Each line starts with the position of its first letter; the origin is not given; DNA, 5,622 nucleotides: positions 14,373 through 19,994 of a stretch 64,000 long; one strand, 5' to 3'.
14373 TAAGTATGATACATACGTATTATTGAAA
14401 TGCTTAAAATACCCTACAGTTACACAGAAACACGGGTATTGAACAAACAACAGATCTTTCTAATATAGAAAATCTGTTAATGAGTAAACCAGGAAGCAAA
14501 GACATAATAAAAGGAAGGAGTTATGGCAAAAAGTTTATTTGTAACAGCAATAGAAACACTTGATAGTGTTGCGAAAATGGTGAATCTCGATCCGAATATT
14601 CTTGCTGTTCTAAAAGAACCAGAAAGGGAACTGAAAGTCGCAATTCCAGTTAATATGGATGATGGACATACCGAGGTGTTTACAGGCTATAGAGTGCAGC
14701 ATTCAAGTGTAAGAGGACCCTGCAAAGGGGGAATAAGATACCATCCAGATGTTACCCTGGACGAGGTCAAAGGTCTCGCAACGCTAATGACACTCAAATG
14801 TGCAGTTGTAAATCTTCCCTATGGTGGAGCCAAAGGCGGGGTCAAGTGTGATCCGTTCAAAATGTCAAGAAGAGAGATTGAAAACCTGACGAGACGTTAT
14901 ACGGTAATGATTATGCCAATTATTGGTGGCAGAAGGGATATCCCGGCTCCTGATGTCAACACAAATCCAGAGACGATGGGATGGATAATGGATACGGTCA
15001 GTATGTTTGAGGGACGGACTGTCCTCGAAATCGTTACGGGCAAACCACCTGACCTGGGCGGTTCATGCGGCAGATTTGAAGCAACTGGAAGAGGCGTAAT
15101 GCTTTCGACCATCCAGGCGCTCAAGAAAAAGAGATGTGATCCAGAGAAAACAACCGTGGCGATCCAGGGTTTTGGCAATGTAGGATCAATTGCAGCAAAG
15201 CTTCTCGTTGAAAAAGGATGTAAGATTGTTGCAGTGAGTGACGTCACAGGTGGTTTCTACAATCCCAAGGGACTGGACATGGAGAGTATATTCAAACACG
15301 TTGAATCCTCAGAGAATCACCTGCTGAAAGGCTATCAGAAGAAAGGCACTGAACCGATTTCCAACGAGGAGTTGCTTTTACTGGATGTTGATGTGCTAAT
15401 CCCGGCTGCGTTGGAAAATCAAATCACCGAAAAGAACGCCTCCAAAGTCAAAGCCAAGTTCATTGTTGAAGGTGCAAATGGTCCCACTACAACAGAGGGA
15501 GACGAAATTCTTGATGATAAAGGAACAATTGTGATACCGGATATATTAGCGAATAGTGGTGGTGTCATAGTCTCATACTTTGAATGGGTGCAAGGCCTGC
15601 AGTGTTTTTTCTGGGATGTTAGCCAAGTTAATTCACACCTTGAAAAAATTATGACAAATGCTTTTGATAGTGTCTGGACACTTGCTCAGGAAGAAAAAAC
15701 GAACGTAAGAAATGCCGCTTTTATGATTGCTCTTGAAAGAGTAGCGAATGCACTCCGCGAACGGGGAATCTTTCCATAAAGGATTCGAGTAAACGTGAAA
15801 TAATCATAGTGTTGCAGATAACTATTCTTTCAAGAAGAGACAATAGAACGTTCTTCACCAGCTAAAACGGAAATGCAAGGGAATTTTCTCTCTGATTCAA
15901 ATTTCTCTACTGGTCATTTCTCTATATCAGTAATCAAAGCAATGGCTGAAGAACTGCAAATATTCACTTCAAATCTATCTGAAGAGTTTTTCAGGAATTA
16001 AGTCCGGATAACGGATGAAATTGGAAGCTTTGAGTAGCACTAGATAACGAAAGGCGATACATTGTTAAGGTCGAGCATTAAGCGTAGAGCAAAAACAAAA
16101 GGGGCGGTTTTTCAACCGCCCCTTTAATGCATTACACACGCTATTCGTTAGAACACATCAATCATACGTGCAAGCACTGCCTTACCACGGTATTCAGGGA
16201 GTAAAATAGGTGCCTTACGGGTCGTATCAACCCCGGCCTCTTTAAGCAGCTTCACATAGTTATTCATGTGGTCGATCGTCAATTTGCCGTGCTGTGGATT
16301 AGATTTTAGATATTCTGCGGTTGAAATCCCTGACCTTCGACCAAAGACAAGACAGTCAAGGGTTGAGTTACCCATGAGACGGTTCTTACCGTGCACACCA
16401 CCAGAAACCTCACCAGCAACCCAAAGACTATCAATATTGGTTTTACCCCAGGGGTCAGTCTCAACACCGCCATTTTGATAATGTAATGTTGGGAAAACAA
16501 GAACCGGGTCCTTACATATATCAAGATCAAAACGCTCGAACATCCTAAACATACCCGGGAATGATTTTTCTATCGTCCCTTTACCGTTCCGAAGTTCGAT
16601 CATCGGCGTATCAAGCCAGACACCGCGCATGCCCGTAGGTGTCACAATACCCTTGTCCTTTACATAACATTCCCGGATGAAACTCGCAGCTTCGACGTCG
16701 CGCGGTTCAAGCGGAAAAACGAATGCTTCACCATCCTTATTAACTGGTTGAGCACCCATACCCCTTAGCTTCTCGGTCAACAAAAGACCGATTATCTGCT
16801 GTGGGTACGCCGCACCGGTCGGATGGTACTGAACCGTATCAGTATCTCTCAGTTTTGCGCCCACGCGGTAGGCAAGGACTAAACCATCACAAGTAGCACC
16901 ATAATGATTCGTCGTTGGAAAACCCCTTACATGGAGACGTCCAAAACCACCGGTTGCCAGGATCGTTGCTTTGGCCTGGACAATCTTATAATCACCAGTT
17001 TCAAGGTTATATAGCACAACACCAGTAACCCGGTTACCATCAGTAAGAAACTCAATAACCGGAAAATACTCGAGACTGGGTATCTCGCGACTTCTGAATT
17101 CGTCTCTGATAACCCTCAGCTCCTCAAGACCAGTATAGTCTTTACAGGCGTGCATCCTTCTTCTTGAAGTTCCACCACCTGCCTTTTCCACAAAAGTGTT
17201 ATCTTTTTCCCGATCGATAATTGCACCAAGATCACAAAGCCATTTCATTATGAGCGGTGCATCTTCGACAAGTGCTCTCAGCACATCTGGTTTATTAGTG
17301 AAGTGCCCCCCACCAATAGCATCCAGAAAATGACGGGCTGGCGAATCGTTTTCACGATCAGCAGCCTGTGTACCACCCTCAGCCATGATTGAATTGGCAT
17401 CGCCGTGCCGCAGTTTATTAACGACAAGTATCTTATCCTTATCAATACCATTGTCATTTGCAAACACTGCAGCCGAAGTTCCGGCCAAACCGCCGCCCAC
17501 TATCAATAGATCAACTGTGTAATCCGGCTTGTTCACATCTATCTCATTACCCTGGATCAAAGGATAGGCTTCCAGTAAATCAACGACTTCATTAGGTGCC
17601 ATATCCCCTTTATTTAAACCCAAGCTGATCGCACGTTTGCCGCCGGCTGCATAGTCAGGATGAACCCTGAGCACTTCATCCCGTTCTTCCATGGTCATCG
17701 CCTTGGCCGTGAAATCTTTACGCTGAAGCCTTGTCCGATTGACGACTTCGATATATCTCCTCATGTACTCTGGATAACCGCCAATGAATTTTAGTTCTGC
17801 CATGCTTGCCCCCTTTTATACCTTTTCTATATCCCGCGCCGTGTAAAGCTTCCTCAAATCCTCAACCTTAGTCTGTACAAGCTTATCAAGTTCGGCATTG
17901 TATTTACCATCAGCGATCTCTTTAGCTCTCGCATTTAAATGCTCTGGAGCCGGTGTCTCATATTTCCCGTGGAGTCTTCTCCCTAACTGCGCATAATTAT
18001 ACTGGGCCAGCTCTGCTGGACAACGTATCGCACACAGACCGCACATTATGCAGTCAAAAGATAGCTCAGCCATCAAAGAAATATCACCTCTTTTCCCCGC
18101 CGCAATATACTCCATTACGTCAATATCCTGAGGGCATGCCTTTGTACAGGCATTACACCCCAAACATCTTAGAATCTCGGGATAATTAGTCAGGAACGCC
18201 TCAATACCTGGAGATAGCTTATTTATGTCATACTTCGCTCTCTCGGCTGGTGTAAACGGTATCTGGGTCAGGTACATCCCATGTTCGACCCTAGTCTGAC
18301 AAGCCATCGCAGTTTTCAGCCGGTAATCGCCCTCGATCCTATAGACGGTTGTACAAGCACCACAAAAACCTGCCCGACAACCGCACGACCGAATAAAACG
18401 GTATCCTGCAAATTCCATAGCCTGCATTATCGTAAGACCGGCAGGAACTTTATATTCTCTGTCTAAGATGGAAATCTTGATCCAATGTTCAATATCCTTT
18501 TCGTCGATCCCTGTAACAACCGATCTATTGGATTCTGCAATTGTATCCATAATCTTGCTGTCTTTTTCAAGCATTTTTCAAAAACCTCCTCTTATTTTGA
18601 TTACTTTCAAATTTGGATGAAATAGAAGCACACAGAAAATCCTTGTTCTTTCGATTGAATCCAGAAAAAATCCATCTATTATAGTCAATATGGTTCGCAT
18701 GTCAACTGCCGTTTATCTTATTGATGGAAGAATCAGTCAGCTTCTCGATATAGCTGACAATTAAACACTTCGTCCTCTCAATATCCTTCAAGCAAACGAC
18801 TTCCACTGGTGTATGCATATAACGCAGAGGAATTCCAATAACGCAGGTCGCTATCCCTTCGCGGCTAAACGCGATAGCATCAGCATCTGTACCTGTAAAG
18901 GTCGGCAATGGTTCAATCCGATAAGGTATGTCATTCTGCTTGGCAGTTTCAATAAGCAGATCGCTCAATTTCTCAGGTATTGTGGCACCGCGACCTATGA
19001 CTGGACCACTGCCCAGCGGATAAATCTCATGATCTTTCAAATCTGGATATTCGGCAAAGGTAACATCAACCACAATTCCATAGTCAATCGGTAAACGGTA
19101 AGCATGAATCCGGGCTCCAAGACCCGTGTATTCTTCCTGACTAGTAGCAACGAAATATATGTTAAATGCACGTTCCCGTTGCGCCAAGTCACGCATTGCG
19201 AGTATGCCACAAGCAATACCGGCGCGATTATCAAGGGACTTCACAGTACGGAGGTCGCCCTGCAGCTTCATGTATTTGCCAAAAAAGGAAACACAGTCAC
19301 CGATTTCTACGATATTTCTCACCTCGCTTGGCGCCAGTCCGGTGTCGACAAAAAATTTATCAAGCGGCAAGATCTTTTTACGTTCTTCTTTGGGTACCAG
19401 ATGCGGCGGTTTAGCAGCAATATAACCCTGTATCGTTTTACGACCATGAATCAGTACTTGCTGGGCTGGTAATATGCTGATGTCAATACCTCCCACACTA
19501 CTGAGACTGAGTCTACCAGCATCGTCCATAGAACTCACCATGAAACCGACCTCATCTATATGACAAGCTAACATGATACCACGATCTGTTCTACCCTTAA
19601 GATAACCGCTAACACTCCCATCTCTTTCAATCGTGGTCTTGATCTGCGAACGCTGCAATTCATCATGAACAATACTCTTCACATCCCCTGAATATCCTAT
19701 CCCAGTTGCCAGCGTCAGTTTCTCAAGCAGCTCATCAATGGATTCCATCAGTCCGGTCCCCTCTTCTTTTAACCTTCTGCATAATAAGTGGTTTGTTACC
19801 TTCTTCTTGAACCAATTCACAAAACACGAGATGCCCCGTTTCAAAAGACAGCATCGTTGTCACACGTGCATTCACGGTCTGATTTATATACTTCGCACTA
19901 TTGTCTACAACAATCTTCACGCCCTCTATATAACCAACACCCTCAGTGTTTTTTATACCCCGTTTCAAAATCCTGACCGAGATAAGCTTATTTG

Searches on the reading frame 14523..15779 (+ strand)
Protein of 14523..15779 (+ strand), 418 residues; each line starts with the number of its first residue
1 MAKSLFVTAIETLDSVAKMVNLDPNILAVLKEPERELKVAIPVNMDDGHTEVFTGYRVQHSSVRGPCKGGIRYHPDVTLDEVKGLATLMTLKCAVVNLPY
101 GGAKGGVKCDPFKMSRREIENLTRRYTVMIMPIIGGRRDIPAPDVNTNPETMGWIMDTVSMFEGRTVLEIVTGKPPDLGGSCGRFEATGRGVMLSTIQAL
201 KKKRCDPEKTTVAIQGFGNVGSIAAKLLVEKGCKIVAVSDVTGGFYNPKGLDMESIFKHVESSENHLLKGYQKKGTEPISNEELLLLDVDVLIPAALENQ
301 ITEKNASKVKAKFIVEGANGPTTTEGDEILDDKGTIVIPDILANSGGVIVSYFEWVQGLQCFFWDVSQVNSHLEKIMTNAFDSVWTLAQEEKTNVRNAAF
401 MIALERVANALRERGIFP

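Call 35: search_protein_families(library=pfam, proteins=[window:14523-15779:+])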
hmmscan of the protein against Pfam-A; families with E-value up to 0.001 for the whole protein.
window:14523-15779:+ (418 aa): 2 families
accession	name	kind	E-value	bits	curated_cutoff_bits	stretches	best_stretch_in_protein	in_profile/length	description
PF00208.27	ELFV_dehydrog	-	6.7e-81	272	23.4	1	179-415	1-241/241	Glutamate/Leucine/Phenylalanine/Valine dehydrogenase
PF02812.23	ELFV_dehydrog_N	-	2e-55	186.4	25.3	1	33-160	1-128/129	Glu/Leu/Phe/Val dehydrogenase, dimerisation domain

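Call 45: search_protein_families(library=ncbifam, proteins=[window:14523-15779:+], max_evalue=1e-20)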
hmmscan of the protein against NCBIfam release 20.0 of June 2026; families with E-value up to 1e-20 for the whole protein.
window:14523-15779:+ (418 aa): 6 families
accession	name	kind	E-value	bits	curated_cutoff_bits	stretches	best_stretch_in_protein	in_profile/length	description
NF040817.1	GdhA_Arch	equivalog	3.4e-155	517.3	750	1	3-417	4-417/419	glutamate dehydrogenase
NF041398.1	GluDhGdhB_Halo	equivalog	5e-153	509.8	620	1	6-418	4-410/410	glutamate dehydrogenase GdhB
NF006929.0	PRK09414.1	equivalog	9.5e-77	258.8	536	1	23-416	47-444/445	NADP-specific glutamate dehydrogenase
NF010633.0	PRK14030.1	subfamily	1.1e-56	192.8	743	1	11-416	26-444/445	glutamate dehydrogenase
NF010634.0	PRK14031.1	equivalog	3.8e-51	173.9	822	1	25-416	45-443/444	NADP-specific glutamate dehydrogenase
NF035922.1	Trp_DH_ScyB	equivalog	1.5e-21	76.8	600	0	60-410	31-342/346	tryptophan dehydrogenase ScyB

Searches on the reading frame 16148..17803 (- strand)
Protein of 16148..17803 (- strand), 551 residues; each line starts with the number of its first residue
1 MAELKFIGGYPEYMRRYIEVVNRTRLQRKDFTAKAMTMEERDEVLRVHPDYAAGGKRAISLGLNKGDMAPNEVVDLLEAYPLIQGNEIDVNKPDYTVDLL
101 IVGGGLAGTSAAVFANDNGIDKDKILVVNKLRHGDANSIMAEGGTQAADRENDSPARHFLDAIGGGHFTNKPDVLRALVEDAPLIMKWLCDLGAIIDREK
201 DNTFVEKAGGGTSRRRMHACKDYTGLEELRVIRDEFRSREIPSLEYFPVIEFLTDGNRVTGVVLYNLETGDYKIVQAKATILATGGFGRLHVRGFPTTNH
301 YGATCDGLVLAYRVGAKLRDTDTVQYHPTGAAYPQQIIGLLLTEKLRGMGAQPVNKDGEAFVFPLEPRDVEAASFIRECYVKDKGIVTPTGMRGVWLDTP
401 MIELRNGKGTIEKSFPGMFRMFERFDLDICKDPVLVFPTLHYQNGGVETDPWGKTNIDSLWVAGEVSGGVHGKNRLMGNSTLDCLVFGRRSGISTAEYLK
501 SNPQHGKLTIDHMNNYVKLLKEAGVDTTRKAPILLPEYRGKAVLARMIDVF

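Call 35: search_protein_families(library=pfam, proteins=[window:16148-17803:-])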
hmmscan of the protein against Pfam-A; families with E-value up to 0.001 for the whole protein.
window:16148-17803:- (551 aa): 3 families
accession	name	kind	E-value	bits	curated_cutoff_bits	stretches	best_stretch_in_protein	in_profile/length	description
PF00890.30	FAD_binding_2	-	8.1e-62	210.2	20.4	1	98-480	1-413/414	FAD binding domain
PF07992.20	Pyr_redox_2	-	1.2e-07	32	26.1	0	98-295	2-119/291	Pyridine nucleotide-disulphide oxidoreductase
PF12831.13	FAD_oxidored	-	0.00049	19.9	27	0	98-120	1-23/416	FAD dependent oxidoreductase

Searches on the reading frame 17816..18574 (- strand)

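Call 35: search_protein_families(library=pfam, proteins=[window:17816-18574:-])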
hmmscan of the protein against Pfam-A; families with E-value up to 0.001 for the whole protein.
window:17816-18574:- (252 aa): 11 families
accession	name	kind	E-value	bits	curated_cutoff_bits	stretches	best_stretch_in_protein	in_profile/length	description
PF13187.11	Fer4_9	-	9.3e-09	35.6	27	1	136-188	1-50/52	4Fe-4S dicluster domain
PF13534.11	Fer4_17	-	5.1e-08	33.8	22.2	0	160-189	32-60/61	4Fe-4S dicluster domain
PF12838.12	Fer4_7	-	7.3e-08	33.2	27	1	136-187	1-50/52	4Fe-4S dicluster domain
PF13237.11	Fer4_10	-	1.2e-07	32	25.5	1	136-186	8-53/53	4Fe-4S dicluster domain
PF13510.11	Fer2_4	-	2.9e-07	30.9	22.8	1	32-102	4-77/82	2Fe-2S iron-sulfur cluster binding domain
PF13183.11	Fer4_8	-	1.3e-06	29.3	27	1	134-188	2-67/68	4Fe-4S dicluster domain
PF00037.32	Fer4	-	2.1e-05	24.6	21.1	0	136-150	7-21/24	4Fe-4S binding domain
PF00111.32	Fer2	-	2.3e-05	24.7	21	1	38-96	7-76/77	2Fe-2S iron-sulfur cluster binding domain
PF14691.11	Fer4_20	-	0.00047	20.4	25.8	0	133-188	20-78/113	Dihydroprymidine dehydrogenase domain II, 4Fe-4S cluster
PF14697.11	Fer4_21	-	0.00062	20.3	35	1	136-187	7-53/59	4Fe-4S dicluster domain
PF12797.12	Fer4_2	-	0.00096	19.4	24.5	0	136-148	9-21/22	4Fe-4S binding domain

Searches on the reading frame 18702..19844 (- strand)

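Call 35: search_protein_families(library=pfam, proteins=[window:18702-19844:-])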
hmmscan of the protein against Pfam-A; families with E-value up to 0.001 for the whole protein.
window:18702-19844:- (380 aa): 3 families
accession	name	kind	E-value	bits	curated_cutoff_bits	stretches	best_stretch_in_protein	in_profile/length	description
PF05343.19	Peptidase_M42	-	3.9e-72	243.2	23.2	1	76-359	1-290/292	M42 glutamyl aminopeptidase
PF01546.33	Peptidase_M20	-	1.3e-06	28.9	24.6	1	205-367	35-205/206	Peptidase family M20/M25/M40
PF04389.22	Peptidase_M28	-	4.7e-05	23.6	21.3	0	205-345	32-169/193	Peptidase family M28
